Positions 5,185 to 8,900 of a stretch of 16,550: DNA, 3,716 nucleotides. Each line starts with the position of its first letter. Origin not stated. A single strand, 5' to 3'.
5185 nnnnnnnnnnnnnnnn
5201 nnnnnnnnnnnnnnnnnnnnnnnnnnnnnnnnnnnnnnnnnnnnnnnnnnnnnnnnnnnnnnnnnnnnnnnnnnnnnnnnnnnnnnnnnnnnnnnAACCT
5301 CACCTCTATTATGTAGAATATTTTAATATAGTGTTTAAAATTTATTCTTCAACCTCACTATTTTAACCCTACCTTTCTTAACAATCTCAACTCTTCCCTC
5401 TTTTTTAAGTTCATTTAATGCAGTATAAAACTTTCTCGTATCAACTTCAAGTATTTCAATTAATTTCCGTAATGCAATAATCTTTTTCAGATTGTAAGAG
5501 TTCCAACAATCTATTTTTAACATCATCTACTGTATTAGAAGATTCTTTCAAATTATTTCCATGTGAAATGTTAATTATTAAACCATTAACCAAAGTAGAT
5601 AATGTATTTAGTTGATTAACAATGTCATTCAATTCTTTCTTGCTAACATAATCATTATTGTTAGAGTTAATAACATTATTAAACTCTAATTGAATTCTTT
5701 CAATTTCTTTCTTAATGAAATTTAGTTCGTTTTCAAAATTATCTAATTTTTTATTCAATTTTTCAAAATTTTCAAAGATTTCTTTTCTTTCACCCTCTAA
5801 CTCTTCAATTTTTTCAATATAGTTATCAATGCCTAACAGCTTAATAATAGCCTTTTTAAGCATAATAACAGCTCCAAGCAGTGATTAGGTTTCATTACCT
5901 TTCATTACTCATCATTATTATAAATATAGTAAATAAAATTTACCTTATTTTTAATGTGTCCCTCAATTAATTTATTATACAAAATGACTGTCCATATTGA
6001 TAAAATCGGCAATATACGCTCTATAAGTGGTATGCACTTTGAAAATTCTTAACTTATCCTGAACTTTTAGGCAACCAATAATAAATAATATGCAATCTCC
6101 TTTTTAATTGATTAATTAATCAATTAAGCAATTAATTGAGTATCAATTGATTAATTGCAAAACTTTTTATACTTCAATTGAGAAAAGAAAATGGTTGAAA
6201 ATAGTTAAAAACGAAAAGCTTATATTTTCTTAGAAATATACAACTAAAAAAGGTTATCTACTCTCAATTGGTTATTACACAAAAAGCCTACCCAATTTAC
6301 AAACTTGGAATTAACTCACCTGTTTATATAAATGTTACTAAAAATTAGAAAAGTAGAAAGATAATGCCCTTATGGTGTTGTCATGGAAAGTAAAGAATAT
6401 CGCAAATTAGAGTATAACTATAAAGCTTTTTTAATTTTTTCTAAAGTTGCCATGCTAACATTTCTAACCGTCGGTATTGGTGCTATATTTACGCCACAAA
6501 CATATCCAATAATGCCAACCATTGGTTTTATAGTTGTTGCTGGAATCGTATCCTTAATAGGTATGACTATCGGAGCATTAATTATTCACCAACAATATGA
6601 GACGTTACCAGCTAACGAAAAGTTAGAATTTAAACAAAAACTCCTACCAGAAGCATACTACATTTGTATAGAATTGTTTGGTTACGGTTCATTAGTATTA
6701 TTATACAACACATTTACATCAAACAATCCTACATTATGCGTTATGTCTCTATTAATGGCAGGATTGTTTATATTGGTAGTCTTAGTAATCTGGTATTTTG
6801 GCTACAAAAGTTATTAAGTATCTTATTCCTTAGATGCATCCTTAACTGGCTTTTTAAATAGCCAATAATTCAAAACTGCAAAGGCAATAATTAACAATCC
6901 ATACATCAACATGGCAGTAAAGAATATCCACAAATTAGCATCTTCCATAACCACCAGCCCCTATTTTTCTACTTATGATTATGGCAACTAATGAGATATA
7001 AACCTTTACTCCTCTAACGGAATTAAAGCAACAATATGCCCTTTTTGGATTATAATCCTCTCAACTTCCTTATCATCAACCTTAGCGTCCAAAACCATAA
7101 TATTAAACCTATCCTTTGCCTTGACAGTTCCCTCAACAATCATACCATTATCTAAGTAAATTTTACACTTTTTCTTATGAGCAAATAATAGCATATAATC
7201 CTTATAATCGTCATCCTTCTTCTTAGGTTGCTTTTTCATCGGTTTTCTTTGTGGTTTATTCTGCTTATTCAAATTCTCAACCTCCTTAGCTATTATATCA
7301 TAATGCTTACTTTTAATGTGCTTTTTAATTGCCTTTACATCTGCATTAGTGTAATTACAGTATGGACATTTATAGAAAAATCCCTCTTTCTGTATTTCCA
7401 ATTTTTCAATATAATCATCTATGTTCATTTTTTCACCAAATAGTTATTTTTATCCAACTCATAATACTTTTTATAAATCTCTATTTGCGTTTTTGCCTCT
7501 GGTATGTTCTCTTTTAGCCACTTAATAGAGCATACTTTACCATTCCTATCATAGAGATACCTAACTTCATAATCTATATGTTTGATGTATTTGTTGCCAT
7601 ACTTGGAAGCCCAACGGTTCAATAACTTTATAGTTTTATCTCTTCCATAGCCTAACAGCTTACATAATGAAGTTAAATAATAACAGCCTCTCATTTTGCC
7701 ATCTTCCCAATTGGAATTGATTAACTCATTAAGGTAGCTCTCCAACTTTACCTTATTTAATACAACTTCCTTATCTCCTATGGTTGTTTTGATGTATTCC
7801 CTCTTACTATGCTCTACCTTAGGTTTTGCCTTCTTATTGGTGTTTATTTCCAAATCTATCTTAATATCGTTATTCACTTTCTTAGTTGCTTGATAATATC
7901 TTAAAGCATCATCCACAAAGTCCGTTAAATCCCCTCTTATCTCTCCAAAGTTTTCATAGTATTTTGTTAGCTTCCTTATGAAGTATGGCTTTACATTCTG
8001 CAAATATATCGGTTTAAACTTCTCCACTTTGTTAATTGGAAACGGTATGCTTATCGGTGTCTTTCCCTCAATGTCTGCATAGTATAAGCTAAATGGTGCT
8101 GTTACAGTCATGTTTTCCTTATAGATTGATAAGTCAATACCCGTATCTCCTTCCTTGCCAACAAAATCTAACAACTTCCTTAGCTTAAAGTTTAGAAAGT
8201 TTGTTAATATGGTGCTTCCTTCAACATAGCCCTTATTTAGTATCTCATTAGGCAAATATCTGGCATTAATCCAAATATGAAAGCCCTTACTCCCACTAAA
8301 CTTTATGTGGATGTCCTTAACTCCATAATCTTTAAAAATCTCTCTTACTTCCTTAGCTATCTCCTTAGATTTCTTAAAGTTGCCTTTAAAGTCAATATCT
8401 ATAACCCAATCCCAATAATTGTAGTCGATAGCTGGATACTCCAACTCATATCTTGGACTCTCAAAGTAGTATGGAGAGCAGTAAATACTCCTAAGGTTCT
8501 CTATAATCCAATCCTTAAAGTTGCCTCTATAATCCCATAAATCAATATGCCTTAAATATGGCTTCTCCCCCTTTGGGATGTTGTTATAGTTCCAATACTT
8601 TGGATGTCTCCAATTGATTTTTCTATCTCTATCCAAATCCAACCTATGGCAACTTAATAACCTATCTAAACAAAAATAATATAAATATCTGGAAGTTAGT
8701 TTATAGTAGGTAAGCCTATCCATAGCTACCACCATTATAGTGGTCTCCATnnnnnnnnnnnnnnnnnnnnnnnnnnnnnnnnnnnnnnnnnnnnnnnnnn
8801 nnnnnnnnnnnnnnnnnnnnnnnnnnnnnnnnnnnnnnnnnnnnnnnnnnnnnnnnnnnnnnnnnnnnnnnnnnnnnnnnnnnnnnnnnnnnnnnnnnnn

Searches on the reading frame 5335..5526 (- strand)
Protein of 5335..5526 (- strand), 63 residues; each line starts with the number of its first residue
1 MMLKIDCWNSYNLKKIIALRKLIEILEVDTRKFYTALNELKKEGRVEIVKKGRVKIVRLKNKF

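Call 49: search_protein_families(library=pfam, proteins=[window:5335-5526:-], max_evalue=0.01)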
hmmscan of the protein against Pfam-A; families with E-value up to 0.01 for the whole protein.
window:5335-5526:- (63 aa): 2 families
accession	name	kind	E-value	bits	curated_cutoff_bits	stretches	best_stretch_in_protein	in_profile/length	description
PF21128.4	MCM4_WHD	-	0.0021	18.5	24.4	1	27-58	43-74/75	MCM4, winged helix domain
PF01978.25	TrmB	-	0.0033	17.7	25.6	1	20-56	26-61/68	Sugar-specific transcriptional regulator TrmB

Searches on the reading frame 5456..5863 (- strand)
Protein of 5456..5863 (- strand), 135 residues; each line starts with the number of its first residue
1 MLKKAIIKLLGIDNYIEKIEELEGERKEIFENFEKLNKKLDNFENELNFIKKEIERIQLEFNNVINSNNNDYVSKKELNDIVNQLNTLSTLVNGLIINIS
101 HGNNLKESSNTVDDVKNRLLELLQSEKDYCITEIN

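Call 9: search_protein_families(library=pfam, proteins=[window:5456-5863:-], max_evalue=0.01)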
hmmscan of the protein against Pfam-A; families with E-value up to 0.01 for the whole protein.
window:5456-5863:- (135 aa): 9 families
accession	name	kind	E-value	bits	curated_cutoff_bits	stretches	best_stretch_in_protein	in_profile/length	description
PF02646.22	RmuC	-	0.00077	19.1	26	1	9-79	211-272/291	RmuC family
PF25366.1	RUFY4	-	0.00097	19.9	27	0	101-128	60-86/90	RUFY4-like domain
PF10168.15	Nup88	-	0.0012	17.2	24.4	1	14-133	561-678/702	Nuclear pore component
PF17675.6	APG6_N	-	0.0034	18.3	45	1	13-87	49-123/132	Apg6 coiled-coil region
PF25450.1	Rab11-FIP3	-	0.0044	17.7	31.9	1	10-67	54-111/125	Rab11-FIP3-like domain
PF09766.14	FmiP_Thoc5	-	0.0064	16.2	29.4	1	16-72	106-162/362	Fms-interacting protein/Thoc5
PF09763.15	Sec3_CC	-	0.0072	16.6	27.1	0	17-89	28-100/133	Exocyst complex component Sec3, coiled-coil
PF06810.17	Phage_scaffold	-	0.0076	16.7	35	0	6-60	19-78/170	Phage capsid assembly scaffolding protein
PF05531.17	NPV_P10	-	0.0099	16.8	29.8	0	17-58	18-62/75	Nucleopolyhedrovirus P10 protein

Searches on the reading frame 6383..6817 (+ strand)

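Call 49: search_protein_families(library=pfam, proteins=[window:6383-6817:+], max_evalue=0.01)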
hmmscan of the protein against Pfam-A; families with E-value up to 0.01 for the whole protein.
window:6383-6817:+ (144 aa): 1 family
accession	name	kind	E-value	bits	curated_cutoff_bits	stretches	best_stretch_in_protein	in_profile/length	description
PF23778.1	Phage_holin_2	-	0.0004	21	32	1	16-71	33-87/92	Putative phage holin family 2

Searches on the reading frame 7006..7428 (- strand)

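Call 9: search_protein_families(library=pfam, proteins=[window:7006-7428:-], max_evalue=0.01)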
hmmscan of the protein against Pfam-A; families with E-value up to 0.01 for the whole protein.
window:7006-7428:- (140 aa): 9 families
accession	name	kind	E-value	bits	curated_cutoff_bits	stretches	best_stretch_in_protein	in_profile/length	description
PF23225.1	zf-C2H2_7th_ZNF462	-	1.5e-05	25.1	27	1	19-42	5-28/42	Zinc finger protein 462, seventh C2H2 zinc finger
PF13909.12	zf-H2C2_5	-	0.00036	20.5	27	1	19-42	1-24/26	C2H2-type zinc-finger domain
PF05605.18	zf-Di19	-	0.00057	20.5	27.5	1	19-43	3-26/54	Drought induced 19 protein (Di19), zinc-binding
PF12756.13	zf-C2H2_2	-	0.0014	19.2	26.9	1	19-51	51-83/100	C2H2 type zinc-finger (2 copies)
PF17209.9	Hfq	-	0.0018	18.3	27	1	84-114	12-42/64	Hfq protein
PF17003.11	Actin_micro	-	0.0021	17.7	27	1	3-79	197-245/354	Putative actin-like family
PF13894.12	zf-C2H2_4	-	0.0025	18.8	27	1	19-42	1-24/24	C2H2-type zinc finger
PF23320.1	Zn_SUZ12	-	0.0059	16.8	28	1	19-42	24-47/70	Polycomb protein SUZ12-like, Zn domain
PF04780.17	DUF629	-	0.0087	15.2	23.1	0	7-53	45-91/465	Protein of unknown function (DUF629)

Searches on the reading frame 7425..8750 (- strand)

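Call 9: search_protein_families(library=pfam, proteins=[window:7425-8750:-], max_evalue=0.01)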
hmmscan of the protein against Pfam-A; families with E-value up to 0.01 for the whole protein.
window:7425-8750:- (441 aa): 2 families
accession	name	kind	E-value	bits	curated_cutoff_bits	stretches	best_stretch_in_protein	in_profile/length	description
PF01896.25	DNA_primase_S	-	5.2e-06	27.4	26.8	1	118-163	2-60/163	DNA primase small subunit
PF21686.3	LigD_Prim-Pol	-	6.7e-06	26.3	27.4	1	115-164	103-153/254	LigD, primase-polymerase domain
